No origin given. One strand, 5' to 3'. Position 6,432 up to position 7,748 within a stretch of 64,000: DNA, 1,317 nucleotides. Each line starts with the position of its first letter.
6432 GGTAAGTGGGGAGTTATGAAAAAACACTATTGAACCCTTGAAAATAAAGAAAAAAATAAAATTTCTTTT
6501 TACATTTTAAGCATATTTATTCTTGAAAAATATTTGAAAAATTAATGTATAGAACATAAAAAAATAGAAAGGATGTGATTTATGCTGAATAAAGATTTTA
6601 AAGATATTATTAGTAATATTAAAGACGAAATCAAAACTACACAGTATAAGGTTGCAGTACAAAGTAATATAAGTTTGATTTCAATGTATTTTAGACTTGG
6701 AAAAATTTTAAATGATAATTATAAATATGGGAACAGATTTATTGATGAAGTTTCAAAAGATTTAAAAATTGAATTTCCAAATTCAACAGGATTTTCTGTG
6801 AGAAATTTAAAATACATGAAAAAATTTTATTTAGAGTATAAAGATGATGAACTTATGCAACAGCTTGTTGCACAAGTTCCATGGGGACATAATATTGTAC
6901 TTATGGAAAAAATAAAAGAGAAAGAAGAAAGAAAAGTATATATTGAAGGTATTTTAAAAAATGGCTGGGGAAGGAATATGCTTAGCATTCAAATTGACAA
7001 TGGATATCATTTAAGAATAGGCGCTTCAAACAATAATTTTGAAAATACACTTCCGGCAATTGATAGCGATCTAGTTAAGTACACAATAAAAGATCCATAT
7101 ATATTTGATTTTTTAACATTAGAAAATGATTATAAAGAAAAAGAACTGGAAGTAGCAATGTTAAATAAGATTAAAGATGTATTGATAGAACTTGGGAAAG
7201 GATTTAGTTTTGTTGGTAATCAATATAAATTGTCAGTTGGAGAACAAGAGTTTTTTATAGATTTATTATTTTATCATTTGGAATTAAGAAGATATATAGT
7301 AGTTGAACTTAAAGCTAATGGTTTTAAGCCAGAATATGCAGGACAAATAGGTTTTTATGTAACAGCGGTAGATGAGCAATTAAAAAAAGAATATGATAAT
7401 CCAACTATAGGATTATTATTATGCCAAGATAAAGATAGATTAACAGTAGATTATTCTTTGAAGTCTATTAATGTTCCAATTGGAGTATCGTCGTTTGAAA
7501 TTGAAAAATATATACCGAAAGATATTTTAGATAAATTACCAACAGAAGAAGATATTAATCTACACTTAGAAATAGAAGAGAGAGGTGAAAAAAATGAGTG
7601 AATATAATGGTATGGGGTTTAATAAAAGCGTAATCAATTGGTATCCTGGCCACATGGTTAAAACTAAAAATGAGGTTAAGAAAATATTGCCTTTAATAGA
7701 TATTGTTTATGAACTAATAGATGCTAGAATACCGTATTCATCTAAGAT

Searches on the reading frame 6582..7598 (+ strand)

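Call 55: search_protein_families(library=pfam, proteins=[window:6582-7598:+], max_evalue=0.001)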
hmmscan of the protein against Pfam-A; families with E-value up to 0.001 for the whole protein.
window:6582-7598:+ (339 aa): 2 families
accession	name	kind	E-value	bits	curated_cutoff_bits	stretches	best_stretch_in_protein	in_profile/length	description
PF06250.17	YhcG_C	-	1.7e-59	200.6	32.5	1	168-320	3-157/157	YhcG PDDEXK nuclease domain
PF17761.7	DUF1016_N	-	1.2e-35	123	32.8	1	12-145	1-137/137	DUF1016 N-terminal domain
